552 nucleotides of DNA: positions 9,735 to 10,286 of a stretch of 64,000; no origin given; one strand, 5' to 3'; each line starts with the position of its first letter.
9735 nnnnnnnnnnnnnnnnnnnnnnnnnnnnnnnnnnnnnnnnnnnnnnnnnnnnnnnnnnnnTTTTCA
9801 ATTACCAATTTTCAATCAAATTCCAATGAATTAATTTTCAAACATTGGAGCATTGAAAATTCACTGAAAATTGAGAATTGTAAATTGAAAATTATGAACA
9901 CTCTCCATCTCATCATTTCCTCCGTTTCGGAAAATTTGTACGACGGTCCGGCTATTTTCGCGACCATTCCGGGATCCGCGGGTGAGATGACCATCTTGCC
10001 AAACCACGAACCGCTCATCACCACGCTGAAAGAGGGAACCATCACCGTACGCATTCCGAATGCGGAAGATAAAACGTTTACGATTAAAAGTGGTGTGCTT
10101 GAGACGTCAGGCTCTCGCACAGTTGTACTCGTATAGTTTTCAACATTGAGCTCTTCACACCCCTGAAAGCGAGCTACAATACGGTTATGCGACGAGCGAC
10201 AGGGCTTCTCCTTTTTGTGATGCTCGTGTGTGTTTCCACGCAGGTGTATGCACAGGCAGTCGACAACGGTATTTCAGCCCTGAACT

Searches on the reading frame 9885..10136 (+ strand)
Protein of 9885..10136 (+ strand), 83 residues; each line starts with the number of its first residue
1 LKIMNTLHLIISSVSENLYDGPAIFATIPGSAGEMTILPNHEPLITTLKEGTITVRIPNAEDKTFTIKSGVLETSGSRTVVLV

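Call 3: search_protein_families(library=pfam, proteins=[window:9885-10136:+], max_evalue=1)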
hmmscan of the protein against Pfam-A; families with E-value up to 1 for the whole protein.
window:9885-10136:+ (83 aa): 2 families
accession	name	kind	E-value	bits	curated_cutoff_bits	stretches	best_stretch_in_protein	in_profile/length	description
PF02823.21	ATP-synt_DE_N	-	3.5e-17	62.6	27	1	7-83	1-77/80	ATP synthase, Delta/Epsilon chain, beta-sandwich domain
PF01238.27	PMI_typeI_C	-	0.13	12.8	21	1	27-55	15-43/48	Phosphomannose isomerase type I C-terminal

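Call 55: search_solved_structures(query=window:9885-10136:+, max_evalue=0.001, show_alignments=1)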
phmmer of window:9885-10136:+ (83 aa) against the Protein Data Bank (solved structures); distinct sequences matched with E-value up to 0.001: 21.
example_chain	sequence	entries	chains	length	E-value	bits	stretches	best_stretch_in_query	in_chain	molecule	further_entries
8hgx_A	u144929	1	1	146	4.8e-10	42.6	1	4-77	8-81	ATP synthase epsilon chain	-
8zi0_e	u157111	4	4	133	5.3e-10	42.5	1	5-77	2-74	ATP synthase epsilon chain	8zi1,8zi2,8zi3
7p2y_e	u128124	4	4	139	5.8e-10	42.4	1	5-77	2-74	ATP synthase epsilon chain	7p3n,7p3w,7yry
8dbq_H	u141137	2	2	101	2.2e-07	34.2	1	6-82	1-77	ATP synthase epsilon chain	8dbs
1aqt_A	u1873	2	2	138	2.3e-07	34.2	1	5-81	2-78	ATP SYNTHASE | ATP SYNTHASE DELTA CHAIN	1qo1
5t4o_H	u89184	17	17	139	2.4e-07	34.1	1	6-81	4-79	ATP synthase epsilon chain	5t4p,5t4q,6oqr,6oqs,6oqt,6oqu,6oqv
1bsh_A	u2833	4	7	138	3e-07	33.8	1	6-81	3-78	PROTEIN (EPSILON SUBUNIT) | ATP SYNTHASE EPSILON SUBUNIT | ATP synthase epsilon chain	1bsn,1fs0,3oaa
8dbw_H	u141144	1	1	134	4.7e-07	33.2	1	6-81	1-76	ATP synthase epsilon chain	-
5dn6_I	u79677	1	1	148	1.7e-06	31.4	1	6-79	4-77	ATP synthase epsilon chain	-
9o19_H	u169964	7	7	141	4e-06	30.2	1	6-80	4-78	ATP synthase epsilon chain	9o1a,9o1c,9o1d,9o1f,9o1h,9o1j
5fl7_H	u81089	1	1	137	5.8e-06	29.7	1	15-71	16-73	ATP SYNTHASE DELTA CHAIN, MITOCHONDRIAL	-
6pi4_A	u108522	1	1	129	9.5e-06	29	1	6-76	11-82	ATP synthase epsilon chain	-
6foc_H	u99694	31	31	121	1e-05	28.9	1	7-76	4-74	ATP synthase epsilon chain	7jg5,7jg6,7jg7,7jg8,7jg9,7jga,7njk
2rq7_A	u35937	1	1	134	1.2e-05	28.7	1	14-82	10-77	ATP synthase epsilon chain,ATP synthase epsilon chain, chloroplastic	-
2rq6_A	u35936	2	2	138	1.3e-05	28.5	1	14-82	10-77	ATP synthase epsilon chain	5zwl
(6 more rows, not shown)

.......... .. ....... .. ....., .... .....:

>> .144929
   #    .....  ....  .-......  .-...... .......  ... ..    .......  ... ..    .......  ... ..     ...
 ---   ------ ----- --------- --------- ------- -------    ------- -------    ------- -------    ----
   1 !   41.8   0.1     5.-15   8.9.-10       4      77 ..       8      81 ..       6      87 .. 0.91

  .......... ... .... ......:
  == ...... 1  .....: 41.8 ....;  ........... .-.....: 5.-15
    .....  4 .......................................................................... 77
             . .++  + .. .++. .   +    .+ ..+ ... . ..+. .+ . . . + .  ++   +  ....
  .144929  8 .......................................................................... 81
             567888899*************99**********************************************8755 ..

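Call 69: search_protein_families(library=ncbifam, proteins=[window:9885-10136:+], max_evalue=0.01)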
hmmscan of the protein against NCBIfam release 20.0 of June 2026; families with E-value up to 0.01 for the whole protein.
window:9885-10136:+ (83 aa): 18 families
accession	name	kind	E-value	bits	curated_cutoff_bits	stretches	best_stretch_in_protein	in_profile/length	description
NF001847.0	PRK00571.1-4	equivalog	1.5e-16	60.3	135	1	4-82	1-79/139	F0F1 ATP synthase subunit epsilon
TIGR01216.1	ATP_synt_epsi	equivalog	1.9e-13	50.5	67.25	1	7-82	2-77/130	ATP synthase F1 subunit epsilon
NF011323.0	PRK14736.1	subfamily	5.8e-12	45.7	145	1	4-82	1-79/133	F0F1 ATP synthase subunit epsilon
NF009977.0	PRK13442.1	equivalog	2.3e-11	43.7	80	1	5-80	4-79/102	F0F1 ATP synthase subunit epsilon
NF001851.0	PRK00571.2-4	equivalog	1.5e-10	41.3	131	1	26-81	24-79/135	F0F1 ATP synthase subunit epsilon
NF009983.0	PRK13449.1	equivalog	3.4e-10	40.2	106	1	5-76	2-74/88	ATP synthase F1 subunit epsilon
NF009980.0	PRK13446.1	equivalog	5.5e-10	39.3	129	1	21-83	19-80/136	F0F1 ATP synthase subunit epsilon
NF001846.0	PRK00571.1-3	equivalog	1.9e-08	34.5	132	1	4-81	1-78/137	F0F1 ATP synthase subunit epsilon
NF009979.0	PRK13444.1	equivalog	2.8e-08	34.2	163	1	5-79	4-77/127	F0F1 ATP synthase subunit epsilon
NF009984.0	PRK13450.1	equivalog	6.1e-08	32.7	164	1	4-81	2-79/133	F0F1 ATP synthase subunit epsilon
NF001852.0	PRK00571.2-5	equivalog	1.3e-07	31.8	145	1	11-82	8-80/124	F0F1 ATP synthase subunit epsilon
NF002403.0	PRK01474.1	equivalog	3.7e-07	30.6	131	1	18-77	16-77/112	F0F1 ATP synthase subunit epsilon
NF009978.0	PRK13443.1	equivalog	4.3e-07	30.2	148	1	5-74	3-71/136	F0F1 ATP synthase subunit epsilon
NF009982.0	PRK13448.1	equivalog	1.9e-06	28.1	146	1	4-82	1-78/135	F0F1 ATP synthase subunit epsilon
NF009986.0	PRK13452.1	equivalog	4.3e-06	26.8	207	1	13-83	12-81/145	F0F1 ATP synthase subunit epsilon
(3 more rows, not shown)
